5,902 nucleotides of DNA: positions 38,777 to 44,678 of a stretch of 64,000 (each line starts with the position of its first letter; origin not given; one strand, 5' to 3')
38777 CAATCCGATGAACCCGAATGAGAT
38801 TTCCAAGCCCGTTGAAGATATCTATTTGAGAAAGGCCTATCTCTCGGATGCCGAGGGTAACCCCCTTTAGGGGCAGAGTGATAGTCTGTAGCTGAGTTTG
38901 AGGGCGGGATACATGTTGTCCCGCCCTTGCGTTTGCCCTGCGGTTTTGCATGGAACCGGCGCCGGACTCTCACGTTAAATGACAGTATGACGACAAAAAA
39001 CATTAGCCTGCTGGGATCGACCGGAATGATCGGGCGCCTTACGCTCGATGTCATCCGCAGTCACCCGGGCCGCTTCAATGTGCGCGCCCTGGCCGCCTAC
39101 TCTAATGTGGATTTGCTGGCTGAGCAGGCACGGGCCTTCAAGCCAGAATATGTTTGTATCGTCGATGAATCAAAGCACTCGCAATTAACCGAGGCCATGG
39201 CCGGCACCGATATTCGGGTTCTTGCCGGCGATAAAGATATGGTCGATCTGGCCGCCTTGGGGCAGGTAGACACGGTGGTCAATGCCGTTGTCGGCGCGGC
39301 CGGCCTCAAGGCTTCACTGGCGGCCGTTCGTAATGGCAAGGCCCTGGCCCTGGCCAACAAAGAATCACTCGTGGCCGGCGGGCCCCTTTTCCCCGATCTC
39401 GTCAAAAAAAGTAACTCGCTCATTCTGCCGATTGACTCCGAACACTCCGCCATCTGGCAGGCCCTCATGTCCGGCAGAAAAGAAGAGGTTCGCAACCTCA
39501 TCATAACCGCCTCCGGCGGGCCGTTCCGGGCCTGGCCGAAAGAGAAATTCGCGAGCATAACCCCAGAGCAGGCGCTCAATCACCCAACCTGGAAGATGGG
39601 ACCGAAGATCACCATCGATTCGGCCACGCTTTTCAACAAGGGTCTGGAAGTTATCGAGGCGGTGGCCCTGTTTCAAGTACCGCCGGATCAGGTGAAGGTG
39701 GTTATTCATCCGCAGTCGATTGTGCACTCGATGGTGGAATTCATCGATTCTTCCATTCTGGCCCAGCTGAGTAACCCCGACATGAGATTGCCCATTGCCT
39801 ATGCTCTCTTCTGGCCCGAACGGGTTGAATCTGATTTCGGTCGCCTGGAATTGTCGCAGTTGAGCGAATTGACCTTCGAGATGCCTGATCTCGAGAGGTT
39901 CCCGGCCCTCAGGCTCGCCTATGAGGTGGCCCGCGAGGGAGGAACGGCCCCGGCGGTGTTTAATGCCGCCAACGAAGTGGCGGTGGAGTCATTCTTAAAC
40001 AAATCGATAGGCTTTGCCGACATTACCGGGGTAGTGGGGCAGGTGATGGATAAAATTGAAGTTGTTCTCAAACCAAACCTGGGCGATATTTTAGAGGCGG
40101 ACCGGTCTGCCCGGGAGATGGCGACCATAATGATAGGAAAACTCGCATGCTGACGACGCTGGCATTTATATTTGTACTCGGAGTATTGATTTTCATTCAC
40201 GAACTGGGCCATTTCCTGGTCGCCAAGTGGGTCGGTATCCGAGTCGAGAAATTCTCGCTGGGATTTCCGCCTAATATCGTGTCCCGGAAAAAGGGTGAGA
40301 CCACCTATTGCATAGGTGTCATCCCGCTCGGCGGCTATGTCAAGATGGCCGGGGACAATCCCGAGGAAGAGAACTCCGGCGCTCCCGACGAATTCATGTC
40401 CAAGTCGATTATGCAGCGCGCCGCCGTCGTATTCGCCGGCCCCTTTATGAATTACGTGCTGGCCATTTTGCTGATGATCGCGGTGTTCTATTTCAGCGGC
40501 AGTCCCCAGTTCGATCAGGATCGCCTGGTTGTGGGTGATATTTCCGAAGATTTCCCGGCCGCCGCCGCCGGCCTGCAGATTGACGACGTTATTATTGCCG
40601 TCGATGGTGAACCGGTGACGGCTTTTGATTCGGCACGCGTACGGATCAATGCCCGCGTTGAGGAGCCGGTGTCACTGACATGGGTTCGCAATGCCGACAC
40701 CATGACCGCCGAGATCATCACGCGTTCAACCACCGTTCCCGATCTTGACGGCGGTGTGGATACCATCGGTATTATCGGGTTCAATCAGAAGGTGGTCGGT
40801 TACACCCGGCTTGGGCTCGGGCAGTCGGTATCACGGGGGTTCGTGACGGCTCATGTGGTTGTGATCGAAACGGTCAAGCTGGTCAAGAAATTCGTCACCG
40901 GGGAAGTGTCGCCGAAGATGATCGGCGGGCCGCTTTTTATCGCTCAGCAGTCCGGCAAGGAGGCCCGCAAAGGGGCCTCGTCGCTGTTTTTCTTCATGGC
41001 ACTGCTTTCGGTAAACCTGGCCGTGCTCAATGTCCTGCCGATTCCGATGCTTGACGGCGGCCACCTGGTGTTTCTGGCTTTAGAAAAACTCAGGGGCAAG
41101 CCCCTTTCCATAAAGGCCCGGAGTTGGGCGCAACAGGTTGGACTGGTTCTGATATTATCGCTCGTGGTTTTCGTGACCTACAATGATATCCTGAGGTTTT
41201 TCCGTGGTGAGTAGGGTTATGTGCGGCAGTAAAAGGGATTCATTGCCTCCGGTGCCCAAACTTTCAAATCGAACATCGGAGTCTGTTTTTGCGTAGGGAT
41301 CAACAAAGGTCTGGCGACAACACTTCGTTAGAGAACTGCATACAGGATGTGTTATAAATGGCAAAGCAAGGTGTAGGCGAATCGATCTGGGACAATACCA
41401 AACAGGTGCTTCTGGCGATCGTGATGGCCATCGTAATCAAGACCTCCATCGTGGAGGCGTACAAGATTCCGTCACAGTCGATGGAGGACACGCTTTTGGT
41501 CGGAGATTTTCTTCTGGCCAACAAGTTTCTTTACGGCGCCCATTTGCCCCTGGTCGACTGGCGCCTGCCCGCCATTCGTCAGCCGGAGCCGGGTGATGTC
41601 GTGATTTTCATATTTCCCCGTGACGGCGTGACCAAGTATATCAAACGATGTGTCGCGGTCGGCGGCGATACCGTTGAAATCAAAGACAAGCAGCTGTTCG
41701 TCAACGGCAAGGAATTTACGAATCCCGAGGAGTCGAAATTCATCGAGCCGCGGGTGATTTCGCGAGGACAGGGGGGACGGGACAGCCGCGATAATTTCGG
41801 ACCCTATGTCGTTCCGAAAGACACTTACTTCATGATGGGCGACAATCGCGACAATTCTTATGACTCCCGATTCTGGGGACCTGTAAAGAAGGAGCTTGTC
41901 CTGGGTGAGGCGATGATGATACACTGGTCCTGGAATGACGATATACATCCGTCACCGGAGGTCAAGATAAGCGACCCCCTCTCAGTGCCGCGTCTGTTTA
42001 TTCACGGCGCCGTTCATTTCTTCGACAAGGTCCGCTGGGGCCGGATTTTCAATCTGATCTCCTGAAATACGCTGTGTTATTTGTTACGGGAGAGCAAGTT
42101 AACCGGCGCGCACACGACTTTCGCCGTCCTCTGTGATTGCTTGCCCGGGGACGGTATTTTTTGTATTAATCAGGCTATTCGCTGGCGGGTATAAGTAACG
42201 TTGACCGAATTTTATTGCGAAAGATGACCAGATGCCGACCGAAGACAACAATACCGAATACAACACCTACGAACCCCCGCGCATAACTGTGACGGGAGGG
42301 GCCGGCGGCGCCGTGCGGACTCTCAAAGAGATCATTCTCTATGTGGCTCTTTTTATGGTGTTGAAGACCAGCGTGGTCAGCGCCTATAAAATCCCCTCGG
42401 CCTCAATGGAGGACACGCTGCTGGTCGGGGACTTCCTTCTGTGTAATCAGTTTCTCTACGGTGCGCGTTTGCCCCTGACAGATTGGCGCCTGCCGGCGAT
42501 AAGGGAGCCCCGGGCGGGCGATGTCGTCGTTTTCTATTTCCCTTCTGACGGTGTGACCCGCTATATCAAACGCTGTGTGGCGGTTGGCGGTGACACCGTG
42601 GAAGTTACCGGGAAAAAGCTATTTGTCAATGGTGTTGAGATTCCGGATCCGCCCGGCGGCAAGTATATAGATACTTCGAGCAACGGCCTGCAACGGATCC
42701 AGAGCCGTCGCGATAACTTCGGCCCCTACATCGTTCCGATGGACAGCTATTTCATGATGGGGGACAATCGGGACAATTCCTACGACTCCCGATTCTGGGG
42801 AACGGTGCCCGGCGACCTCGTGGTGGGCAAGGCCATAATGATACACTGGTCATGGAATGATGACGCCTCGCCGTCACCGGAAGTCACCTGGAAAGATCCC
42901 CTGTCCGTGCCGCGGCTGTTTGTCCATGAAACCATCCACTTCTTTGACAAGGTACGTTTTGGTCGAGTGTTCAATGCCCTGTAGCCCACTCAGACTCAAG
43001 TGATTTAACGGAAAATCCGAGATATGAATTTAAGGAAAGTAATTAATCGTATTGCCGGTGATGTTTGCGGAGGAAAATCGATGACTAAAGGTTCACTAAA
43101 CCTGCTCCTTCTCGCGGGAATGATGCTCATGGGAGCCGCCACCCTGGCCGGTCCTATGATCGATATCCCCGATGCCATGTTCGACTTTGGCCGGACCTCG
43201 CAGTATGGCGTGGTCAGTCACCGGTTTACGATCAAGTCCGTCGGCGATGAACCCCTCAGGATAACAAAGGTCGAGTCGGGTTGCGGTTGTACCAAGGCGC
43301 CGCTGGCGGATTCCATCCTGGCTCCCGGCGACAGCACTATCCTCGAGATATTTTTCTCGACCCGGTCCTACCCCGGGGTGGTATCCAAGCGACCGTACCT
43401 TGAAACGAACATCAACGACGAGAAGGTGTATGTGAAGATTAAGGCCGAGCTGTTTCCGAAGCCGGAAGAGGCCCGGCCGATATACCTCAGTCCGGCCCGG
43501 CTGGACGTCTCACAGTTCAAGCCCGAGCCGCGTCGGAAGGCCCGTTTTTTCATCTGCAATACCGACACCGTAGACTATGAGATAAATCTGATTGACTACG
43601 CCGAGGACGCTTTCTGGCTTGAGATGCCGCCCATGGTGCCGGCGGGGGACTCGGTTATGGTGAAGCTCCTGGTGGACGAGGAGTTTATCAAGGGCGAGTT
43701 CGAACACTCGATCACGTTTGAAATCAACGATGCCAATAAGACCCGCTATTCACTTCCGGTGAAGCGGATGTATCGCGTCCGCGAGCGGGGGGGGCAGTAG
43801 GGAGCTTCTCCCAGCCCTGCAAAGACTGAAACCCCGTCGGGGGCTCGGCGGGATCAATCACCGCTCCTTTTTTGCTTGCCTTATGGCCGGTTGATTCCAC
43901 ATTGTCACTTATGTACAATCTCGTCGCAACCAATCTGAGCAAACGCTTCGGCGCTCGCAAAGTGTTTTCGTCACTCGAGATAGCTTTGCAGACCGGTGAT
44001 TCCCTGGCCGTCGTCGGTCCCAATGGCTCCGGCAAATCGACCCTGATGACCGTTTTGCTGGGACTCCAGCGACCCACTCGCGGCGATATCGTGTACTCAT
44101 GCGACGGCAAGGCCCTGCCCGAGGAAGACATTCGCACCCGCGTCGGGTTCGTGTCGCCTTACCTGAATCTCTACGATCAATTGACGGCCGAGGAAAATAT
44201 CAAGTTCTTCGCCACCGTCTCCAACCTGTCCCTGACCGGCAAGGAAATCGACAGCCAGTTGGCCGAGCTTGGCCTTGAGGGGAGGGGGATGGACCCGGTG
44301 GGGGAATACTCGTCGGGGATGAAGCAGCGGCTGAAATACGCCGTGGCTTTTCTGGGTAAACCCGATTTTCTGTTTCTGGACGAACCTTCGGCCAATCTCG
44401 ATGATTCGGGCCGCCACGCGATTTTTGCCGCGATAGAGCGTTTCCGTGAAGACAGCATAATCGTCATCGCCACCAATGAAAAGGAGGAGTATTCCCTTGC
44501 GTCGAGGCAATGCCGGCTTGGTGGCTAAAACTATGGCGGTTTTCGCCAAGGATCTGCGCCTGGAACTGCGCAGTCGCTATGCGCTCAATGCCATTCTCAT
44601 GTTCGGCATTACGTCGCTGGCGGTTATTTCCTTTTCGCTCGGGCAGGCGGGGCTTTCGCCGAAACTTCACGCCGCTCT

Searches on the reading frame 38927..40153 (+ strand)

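Call 59: search_protein_families(library=pfam, proteins=[window:38927-40153:+], max_evalue=0.0001)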
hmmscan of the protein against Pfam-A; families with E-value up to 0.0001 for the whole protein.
window:38927-40153:+ (408 aa): 3 families
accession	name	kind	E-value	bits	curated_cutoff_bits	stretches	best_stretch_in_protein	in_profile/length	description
PF02670.22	DXP_reductoisom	-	2e-42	145.3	21.7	1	26-152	1-129/129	1-deoxy-D-xylulose 5-phosphate reductoisomerase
PF13288.12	DXPR_C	-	2.4e-42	144.3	27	1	281-398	1-115/115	DXP reductoisomerase C-terminal domain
PF08436.17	DXP_redisom_C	-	4e-39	133.1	26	1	166-249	1-84/84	1-deoxy-D-xylulose 5-phosphate reductoisomerase C-terminal domain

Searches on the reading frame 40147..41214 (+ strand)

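Call 59: search_protein_families(library=pfam, proteins=[window:40147-41214:+], max_evalue=0.0001)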
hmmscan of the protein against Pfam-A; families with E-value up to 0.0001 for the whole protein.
window:40147-41214:+ (355 aa): 4 families
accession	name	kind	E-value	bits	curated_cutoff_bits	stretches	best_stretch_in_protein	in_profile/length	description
PF02163.28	Peptidase_M50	-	1e-69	234.7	27.2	1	6-339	1-221/221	Peptidase family M50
PF13180.12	PDZ_2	-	4.6e-08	33.7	27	1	124-190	11-78/80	PDZ domain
PF17820.7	PDZ_6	-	1.6e-07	31.3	27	1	129-181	2-54/54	PDZ domain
PF00595.29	PDZ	-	5.7e-07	30.3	23.2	1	123-167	21-67/81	PDZ domain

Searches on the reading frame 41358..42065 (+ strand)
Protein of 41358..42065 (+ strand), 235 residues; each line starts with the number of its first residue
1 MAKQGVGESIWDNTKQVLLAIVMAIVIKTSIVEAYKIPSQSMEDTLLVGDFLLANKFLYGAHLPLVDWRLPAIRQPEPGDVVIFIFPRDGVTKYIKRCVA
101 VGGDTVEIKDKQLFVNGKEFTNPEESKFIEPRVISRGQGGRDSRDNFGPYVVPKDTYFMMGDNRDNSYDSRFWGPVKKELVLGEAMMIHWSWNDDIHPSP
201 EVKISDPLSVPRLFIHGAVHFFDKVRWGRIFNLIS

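Call 59: search_protein_families(library=pfam, proteins=[window:41358-42065:+], max_evalue=0.0001)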
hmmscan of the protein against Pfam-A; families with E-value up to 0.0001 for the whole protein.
window:41358-42065:+ (235 aa): 1 family
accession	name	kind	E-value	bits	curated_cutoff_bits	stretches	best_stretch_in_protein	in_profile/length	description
PF10502.14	Peptidase_S26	-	6.2e-47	160.1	22.9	1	12-190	3-168/168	Signal peptidase, peptidase S26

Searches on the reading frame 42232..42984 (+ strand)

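Call 59: search_protein_families(library=pfam, proteins=[window:42232-42984:+], max_evalue=0.0001)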
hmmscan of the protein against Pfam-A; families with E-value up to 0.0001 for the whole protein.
window:42232-42984:+ (250 aa): 1 family
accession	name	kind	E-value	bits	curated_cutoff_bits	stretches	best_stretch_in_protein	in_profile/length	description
PF10502.14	Peptidase_S26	-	2.8e-44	151.5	22.9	1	29-206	3-168/168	Signal peptidase, peptidase S26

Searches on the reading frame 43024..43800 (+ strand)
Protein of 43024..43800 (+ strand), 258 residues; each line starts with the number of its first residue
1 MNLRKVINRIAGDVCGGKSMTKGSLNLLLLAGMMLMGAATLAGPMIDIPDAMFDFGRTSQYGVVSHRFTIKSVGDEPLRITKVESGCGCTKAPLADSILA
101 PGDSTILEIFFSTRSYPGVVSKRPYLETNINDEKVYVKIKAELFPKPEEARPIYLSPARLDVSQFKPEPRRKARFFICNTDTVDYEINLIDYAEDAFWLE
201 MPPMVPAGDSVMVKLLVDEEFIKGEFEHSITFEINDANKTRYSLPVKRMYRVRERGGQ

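Call 59: search_protein_families(library=pfam, proteins=[window:43024-43800:+], max_evalue=0.0001)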
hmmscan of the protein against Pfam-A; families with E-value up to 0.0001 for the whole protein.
window:43024-43800:+ (258 aa): 2 families
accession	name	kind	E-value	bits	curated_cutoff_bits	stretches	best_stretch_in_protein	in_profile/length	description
PF07610.17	DUF1573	-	2.4e-20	72.8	26.1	1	51-142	6-97/98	Protein of unknown function (DUF1573)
PF22544.2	HYDIN_VesB_CFA65-like_Ig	-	1.2e-14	54.8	25.5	1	44-141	1-99/100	HYDIN/CFA65/VesB-like, Ig-like domain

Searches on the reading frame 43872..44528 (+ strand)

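Call 59: search_protein_families(library=pfam, proteins=[window:43872-44528:+], max_evalue=0.0001)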
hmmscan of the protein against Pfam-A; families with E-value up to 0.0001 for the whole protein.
window:43872-44528:+ (218 aa): 3 families
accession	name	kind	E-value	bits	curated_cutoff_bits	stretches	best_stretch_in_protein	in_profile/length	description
PF00005.33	ABC_tran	-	4.1e-25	89.4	25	1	34-173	3-136/137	ABC transporter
PF13304.12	AAA_21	-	2.6e-10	41.3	27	0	46-78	3-26/304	AAA domain, putative AbiEii toxin, Type IV TA system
PF02463.25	SMC_N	-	8.5e-07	29.1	40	0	44-63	26-48/220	RecF/RecN/SMC N terminal domain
